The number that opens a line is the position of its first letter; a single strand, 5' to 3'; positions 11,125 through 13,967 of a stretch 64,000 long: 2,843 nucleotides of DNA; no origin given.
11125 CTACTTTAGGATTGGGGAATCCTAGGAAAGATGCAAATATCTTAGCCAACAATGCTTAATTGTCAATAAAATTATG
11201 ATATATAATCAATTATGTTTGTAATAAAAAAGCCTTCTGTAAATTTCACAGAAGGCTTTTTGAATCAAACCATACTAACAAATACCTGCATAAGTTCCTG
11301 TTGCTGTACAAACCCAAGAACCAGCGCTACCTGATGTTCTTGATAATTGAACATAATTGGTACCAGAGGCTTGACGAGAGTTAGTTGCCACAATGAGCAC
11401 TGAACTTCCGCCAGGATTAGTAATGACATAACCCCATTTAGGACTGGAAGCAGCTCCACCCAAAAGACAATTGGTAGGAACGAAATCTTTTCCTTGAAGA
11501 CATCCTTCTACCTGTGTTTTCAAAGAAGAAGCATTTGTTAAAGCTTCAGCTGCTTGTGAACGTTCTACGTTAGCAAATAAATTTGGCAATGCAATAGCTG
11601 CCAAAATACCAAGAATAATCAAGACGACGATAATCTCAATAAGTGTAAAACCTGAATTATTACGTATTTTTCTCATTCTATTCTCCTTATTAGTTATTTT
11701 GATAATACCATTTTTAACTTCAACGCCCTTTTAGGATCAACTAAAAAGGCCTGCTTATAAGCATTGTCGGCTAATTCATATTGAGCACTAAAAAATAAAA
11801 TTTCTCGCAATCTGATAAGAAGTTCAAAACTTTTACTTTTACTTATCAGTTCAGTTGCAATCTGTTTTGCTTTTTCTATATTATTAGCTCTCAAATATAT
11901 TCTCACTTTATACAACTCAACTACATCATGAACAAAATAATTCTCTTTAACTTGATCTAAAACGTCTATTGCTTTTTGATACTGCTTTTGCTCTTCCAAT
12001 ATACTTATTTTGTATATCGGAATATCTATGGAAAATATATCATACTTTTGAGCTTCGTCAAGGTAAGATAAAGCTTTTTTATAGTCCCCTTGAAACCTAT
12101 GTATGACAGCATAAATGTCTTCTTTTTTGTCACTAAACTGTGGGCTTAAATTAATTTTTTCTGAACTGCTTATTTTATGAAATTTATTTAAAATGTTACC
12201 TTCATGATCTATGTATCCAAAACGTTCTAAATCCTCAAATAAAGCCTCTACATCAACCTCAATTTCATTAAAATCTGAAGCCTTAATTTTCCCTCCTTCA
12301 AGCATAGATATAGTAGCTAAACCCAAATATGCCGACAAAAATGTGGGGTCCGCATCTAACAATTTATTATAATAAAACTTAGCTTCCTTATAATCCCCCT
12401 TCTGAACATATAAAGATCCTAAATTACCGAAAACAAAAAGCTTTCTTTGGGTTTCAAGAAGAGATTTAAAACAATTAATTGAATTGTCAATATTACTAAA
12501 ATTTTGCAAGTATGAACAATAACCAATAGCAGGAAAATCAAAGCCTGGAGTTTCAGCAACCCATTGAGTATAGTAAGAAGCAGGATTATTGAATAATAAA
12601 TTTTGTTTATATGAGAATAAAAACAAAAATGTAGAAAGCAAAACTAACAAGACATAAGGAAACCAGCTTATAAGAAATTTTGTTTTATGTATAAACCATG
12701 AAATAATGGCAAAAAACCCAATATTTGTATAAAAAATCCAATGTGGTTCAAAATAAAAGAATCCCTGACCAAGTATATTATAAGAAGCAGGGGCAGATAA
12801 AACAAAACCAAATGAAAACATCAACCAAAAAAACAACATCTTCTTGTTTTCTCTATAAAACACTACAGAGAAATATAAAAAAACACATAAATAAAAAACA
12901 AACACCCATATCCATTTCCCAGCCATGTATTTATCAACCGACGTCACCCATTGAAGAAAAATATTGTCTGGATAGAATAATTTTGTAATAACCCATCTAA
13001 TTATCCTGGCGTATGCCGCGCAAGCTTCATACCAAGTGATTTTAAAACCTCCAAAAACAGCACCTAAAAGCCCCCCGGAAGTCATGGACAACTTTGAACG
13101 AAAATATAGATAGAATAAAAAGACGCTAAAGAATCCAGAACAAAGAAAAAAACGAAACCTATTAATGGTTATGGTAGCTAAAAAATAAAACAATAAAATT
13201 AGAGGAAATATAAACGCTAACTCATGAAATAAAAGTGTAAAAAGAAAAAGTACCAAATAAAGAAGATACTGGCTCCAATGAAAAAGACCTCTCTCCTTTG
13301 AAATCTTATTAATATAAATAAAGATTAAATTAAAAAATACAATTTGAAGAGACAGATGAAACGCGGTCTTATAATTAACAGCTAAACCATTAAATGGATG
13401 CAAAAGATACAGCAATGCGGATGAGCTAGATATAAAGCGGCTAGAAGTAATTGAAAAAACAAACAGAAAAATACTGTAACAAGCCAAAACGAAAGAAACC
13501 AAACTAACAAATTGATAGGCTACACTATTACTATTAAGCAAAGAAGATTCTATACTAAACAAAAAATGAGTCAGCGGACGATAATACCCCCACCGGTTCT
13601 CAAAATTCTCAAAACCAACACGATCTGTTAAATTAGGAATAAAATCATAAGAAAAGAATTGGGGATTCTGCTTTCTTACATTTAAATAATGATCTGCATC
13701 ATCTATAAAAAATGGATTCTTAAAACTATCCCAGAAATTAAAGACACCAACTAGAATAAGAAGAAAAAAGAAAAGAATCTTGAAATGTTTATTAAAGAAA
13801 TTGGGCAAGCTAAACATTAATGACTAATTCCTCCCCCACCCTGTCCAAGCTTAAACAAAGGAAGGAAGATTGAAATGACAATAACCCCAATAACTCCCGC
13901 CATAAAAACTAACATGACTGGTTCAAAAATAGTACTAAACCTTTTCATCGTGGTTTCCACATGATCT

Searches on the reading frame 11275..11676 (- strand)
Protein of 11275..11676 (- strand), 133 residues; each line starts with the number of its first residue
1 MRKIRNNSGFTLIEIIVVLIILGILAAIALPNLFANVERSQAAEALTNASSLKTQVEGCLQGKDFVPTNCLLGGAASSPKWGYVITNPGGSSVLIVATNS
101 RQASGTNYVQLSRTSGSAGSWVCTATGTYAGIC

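Call 98: search_protein_families(library=pfam, proteins=[window:11275-11676:-], max_evalue=0.001)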
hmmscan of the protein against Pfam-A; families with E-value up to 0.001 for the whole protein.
window:11275-11676:- (133 aa): 2 families
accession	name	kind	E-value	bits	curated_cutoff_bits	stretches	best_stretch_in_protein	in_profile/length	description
PF07963.17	N_methyl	-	3.8e-09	36.2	21.2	1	5-30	2-27/27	Prokaryotic N-terminal methylation motif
PF00114.24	Pilin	-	2.4e-08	35.3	22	1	39-126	2-96/108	Pilin (bacterial filament)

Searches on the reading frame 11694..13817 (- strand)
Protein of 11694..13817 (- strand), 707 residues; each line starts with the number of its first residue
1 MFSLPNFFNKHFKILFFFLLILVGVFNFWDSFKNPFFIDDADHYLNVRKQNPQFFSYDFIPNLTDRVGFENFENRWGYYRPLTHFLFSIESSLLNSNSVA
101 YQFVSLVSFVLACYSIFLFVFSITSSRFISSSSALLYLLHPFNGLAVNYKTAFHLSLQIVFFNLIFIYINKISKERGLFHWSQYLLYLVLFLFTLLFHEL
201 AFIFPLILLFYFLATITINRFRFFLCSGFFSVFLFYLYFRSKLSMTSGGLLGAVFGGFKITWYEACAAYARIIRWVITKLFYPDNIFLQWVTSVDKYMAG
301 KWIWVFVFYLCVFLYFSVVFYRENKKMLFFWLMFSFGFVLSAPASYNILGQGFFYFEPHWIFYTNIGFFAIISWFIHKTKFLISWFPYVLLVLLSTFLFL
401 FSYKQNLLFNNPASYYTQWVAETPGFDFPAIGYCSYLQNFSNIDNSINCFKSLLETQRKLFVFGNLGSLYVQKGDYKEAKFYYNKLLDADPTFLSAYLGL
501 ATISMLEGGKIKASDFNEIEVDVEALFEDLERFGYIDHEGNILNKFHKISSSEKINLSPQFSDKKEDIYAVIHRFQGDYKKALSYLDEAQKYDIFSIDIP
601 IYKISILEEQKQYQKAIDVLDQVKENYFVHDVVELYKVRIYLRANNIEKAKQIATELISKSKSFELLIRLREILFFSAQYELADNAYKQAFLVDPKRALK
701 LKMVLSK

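Call 98: search_protein_families(library=pfam, proteins=[window:11694-13817:-], max_evalue=0.001)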
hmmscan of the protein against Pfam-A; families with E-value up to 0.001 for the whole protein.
window:11694-13817:- (707 aa): 12 families
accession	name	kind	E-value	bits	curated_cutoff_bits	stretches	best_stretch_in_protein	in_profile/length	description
PF13181.12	TPR_8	-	2.4e-12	46.4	25.7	1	464-492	5-33/34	Tetratricopeptide repeat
PF07719.23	TPR_2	-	2.7e-11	43.1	27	1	464-492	5-33/34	Tetratricopeptide repeat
PF13428.12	TPR_14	-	6.6e-11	42.2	23.5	0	466-502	7-43/44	Tetratricopeptide repeat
PF14559.12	TPR_19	-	3.4e-10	40.5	25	0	471-505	2-36/68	Tetratricopeptide repeat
PF13424.12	TPR_12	-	1.1e-08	35.6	30.1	0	445-490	28-75/77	Tetratricopeptide repeat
PF00515.34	TPR_1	-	5.6e-08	32.7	27.8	1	463-493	4-34/34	Tetratricopeptide repeat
PF13176.12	TPR_7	-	3e-06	27.3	27.9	0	464-487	3-26/36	Tetratricopeptide repeat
PF25062.1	ARM_TT21_N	-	5.3e-06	26.8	40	1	568-664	103-201/222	Tetratricopeptide repeat protein 21 N-terminal ARM repeat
PF13432.12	TPR_16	-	1e-05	26.3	32.7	0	466-503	3-40/65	Tetratricopeptide repeat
PF12895.13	ANAPC3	-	1.7e-05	25.4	27.2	0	568-622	28-81/82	Anaphase-promoting complex, cyclosome, subunit 3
PF13174.12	TPR_6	-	2.4e-05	25.1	26.3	0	466-491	6-31/33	Tetratricopeptide repeat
PF12569.14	NatA_aux_su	-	9e-05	22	33.3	0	599-661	6-68/515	N-terminal acetyltransferase A, auxiliary subunit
